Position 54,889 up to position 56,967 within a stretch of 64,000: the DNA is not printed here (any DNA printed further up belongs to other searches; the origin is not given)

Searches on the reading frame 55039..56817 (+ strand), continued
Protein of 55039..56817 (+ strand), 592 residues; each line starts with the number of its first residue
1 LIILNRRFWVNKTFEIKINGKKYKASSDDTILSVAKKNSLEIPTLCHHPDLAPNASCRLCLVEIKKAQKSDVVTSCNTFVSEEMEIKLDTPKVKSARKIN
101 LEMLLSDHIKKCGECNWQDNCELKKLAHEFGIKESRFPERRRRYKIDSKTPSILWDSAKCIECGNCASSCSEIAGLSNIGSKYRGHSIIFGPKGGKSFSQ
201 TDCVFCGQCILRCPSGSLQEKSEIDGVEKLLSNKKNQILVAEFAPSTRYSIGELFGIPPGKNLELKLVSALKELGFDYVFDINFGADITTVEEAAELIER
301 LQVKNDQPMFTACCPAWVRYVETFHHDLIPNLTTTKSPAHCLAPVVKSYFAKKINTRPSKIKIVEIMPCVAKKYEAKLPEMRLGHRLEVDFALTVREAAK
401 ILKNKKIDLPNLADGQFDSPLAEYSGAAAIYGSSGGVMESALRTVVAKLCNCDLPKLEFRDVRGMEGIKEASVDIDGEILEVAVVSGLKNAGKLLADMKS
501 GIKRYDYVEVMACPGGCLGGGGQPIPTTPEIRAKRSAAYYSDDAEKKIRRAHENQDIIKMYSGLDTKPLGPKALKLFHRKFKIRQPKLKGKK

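Call 13: find_encoding_contigs(protein=P0029, flank=8000, max_places=2)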
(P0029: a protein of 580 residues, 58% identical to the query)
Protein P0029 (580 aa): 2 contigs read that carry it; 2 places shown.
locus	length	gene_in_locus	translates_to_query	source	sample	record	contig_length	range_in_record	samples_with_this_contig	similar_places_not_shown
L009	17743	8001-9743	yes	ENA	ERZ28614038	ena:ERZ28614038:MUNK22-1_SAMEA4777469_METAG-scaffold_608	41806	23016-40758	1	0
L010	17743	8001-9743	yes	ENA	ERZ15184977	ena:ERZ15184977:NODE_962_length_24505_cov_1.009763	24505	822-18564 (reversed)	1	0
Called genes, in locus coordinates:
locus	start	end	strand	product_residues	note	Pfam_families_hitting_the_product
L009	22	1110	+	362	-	PF02163:Peptidase_M50, PF00595:PDZ (faint)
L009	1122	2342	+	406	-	PF00587:tRNA-synt_2b, PF03129:HGTP_anticodon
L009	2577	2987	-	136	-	-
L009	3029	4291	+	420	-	PF01541:GIY-YIG, PF27096:UvrC_M, PF08459:UvrC_RNaseH_dom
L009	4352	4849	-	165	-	-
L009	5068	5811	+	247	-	PF00121:TIM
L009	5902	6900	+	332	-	PF00044:Gp_dh_N, PF02800:Gp_dh_C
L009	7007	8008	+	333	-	PF01512:Complex1_51K, PF10589:NADH_4Fe-4S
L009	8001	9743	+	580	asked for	PF00111:Fer2, PF13510:Fer2_4, PF10588:NADH-G_4Fe-4S_3, PF02906:Fe_hyd_lg_C, PF02256:Fe_hyd_SSU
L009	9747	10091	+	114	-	PF07885:Ion_trans_2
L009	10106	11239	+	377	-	PF00162:PGK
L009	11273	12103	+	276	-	PF01116:F_bP_aldolase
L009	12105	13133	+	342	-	PF00294:PfkB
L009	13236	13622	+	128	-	-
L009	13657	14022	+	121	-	-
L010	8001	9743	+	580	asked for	PF00111:Fer2, PF13510:Fer2_4, PF10588:NADH-G_4Fe-4S_3, PF02906:Fe_hyd_lg_C, PF02256:Fe_hyd_SSU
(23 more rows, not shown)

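Call 14: find_encoding_contigs(protein=P0031, flank=8000, max_places=2)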
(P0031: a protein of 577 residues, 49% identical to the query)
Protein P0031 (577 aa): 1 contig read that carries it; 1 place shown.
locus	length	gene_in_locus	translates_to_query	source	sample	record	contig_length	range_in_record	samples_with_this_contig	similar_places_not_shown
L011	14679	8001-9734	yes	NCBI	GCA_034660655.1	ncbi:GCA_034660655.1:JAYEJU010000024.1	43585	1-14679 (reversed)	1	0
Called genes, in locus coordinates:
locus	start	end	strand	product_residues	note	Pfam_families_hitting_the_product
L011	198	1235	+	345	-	-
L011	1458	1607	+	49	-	PF00391:PEP-utilizers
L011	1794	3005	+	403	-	PF22694:CtpB_N-like, PF00595:PDZ, PF13180:PDZ_2, PF17820:PDZ_6, PF03572:Peptidase_S41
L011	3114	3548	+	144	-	PF01281:Ribosomal_L9_N, PF03948:Ribosomal_L9_C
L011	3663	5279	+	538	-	PF06418:CTP_synth_N, PF00117:GATase, PF07722:Peptidase_C26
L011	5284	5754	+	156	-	PF01327:Pep_deformylase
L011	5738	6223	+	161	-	-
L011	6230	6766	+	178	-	-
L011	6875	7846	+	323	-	PF01512:Complex1_51K, PF10589:NADH_4Fe-4S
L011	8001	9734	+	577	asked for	PF13510:Fer2_4, PF10588:NADH-G_4Fe-4S_3, PF13237:Fer4_10 (faint), PF14697:Fer4_21 (weak), PF12838:Fer4_7 (weak), PF02906:Fe_hyd_lg_C, PF02256:Fe_hyd_SSU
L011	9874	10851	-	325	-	PF01972:SDH_protease (weak), PF25145:NfeD1b_N, PF01343:Peptidase_S49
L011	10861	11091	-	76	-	-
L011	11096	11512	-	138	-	-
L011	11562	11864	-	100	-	-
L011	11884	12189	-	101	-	-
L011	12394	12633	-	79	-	PF10049:DUF2283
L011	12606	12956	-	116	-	-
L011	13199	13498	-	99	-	PF12844:HTH_19, PF01381:HTH_3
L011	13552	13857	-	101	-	PF05973:Gp49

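Call 20: search_protein_families(library=ncbifam, proteins=[window:55039-56817:+], max_evalue=0.001)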
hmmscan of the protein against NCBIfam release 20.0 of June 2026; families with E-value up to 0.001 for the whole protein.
window:55039-56817:+ (592 aa): 19 families
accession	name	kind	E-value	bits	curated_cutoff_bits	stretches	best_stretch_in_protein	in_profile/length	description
NF040763.1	FeFe_hydrog_A6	exception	2.6e-203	676.5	765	1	15-582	2-569/571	NADH-dependent [FeFe] hydrogenase, group A6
NF040762.1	Hydr_FeFe_Clost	exception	5.4e-165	550.3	900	1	15-582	2-572/572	ferredoxin hydrogenase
TIGR02512.1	FeFe_hydrog_A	subfamily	3.4e-136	454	405.95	1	152-525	1-374/375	[FeFe] hydrogenase, group A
TIGR04105.1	FeFe_hydrog_B1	subfamily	1.2e-54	185.7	450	2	155-469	139-427/462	monomeric [FeFe] hydrogenase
NF005745.0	PRK07569.1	equivalog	2.3e-45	154.8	333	1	16-226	6-215/238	bidirectional hydrogenase complex protein HoxU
TIGR01973.1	NuoG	equivalog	5.6e-39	134.4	470.05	1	16-222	1-202/606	NADH-quinone oxidoreductase subunit NuoG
NF006305.0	PRK08493.1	equivalog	3.5e-31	108.1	591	1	15-221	3-224/819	NADH-quinone oxidoreductase subunit G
NF005895.0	PRK07860.1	equivalog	2.3e-28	98.7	802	1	13-219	17-221/811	NADH-quinone oxidoreductase subunit G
NF009454.0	PRK12814.1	equivalog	1.6e-25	89.6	916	2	13-115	3-100/657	putative NADPH-dependent glutamate synthase small subunit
NF040864.1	HgcB_ferredoxin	equivalog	1.1e-05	25.1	99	0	152-172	38-58/93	mercury methylation ferredoxin HgcB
NF042909.1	FMH_DH_FwdF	exception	1.4e-05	24.4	375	1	148-232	45-130/336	tungsten-dependent formylmethanofuran dehydrogenase subunit FwdF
NF058577.1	FdxA_fam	equivalog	5.1e-05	23.4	65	0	156-171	34-49/52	4Fe-4S ferredoxin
TIGR01971.1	NuoI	subfamily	6.8e-05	22.5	113.05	0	200-227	80-107/121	NADH-quinone oxidoreductase, chain I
NF006221.0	PRK08348.1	subfamily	0.00012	21.8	124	1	152-223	38-97/136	NADH-plastoquinone oxidoreductase subunit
TIGR04395.1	cutC_activ_rSAM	equivalog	0.00016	21.1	360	1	149-232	45-117/309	choline TMA-lyase-activating enzyme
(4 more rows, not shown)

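Call 25: find_encoding_contigs(protein=P0001, flank=10000, max_places=2)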
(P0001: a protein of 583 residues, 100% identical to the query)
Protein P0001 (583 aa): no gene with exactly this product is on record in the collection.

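Call 68: search_solved_structures(query=window:55066-56817:+, max_evalue=1e-30)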
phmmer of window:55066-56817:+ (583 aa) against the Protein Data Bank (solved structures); distinct sequences matched with E-value up to 1e-30: 45.
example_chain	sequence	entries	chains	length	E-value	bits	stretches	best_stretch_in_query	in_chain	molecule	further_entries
8a6t_A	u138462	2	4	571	1.1e-155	522.5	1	7-576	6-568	Electron bifurcating hydrogenase subunit HydA1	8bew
7q4v_A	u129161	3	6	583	4.3e-133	447.9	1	5-579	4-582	Iron hydrogenase HydA1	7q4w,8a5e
9rj9_A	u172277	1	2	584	1.3e-128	433.1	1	7-573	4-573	Iron hydrogenase 1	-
7qhf_A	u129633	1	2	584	4e-128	431.5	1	7-573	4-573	Iron hydrogenase 1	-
4xdd_A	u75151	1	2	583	4.6e-128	431.3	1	7-573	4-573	Iron hydrogenase 1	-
4xdc_A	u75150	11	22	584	5.1e-128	431.1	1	7-573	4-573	Iron hydrogenase 1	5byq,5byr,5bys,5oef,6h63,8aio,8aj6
8cjy_A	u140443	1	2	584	6.4e-128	430.8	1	7-573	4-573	Iron hydrogenase 1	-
6gm4_A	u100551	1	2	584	6.8e-128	430.7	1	7-573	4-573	Iron hydrogenase 1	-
1c4a_A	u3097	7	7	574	9.7e-128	430.2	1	7-573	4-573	PROTEIN (FE-ONLY HYDROGENASE) | PROTEIN (PERIPLASMIC HYDROGENASE 1) | Iron hydrogenase 1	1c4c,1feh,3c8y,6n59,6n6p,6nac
6gm0_A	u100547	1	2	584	1.2e-127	429.9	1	7-573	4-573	Iron hydrogenase 1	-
6gm8_A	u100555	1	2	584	1.2e-127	429.9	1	7-573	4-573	Iron hydrogenase 1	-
9rjo_A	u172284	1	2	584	1.2e-127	429.8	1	7-573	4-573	Iron hydrogenase 1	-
6yf4_A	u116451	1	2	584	1.3e-127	429.8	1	7-573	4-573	Iron hydrogenase 1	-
6gm2_A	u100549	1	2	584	1.3e-127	429.8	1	7-573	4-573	Iron hydrogenase 1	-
6gm1_A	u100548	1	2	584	3.3e-127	428.4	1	7-573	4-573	Iron hydrogenase 1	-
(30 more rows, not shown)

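Call 78: find_encoding_contigs(protein=P0022, flank=6000, max_places=1)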
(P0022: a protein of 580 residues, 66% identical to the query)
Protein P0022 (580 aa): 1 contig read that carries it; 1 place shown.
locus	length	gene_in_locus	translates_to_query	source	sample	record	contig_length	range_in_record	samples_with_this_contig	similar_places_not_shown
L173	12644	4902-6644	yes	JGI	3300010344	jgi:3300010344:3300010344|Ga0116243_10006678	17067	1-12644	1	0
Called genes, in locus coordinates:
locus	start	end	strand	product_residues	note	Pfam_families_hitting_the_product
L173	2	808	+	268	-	?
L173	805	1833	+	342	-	PF01933:CofD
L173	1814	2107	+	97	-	-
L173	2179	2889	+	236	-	PF00121:TIM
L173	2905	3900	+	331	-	PF00044:Gp_dh_N, PF02800:Gp_dh_C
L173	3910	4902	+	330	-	PF01512:Complex1_51K, PF10589:NADH_4Fe-4S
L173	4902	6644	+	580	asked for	PF13510:Fer2_4, PF10588:NADH-G_4Fe-4S_3, PF00037:Fer4 (faint), PF12838:Fer4_7 (weak), PF02906:Fe_hyd_lg_C, PF02256:Fe_hyd_SSU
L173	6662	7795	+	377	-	PF00162:PGK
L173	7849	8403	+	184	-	PF01116:F_bP_aldolase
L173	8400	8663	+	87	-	PF01116:F_bP_aldolase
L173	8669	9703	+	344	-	PF00294:PfkB, PF08543:Phos_pyr_kin (weak)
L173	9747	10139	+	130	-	-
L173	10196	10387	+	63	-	-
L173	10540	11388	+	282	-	PF00483:NTP_transferase, PF12804:NTP_transf_3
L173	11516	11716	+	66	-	-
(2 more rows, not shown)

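Call 79: find_encoding_contigs(protein=P0024, flank=6000, max_places=1)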
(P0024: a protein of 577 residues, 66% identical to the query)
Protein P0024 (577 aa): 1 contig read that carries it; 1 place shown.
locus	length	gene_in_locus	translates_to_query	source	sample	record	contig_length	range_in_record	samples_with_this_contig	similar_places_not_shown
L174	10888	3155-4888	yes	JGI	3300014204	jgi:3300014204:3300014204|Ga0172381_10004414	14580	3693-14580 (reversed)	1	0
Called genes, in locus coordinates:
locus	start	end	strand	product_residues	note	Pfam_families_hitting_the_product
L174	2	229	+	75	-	?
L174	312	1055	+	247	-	PF00121:TIM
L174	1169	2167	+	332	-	PF00044:Gp_dh_N, PF02800:Gp_dh_C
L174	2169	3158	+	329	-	PF01512:Complex1_51K, PF10589:NADH_4Fe-4S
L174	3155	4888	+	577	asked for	PF00111:Fer2 (weak), PF13510:Fer2_4, PF10588:NADH-G_4Fe-4S_3, PF13237:Fer4_10 (faint), PF12838:Fer4_7 (weak), PF13187:Fer4_9 (weak), PF02906:Fe_hyd_lg_C, PF02256:Fe_hyd_SSU, +1 more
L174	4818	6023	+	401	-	PF00162:PGK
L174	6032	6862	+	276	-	PF01116:F_bP_aldolase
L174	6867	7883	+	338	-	PF00294:PfkB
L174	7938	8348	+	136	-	-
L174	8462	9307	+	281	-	PF00483:NTP_transferase, PF12804:NTP_transf_3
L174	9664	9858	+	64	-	-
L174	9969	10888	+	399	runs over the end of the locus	PF05697:Trigger_N, PF00254:FKBP_C, PF05698:Trigger_C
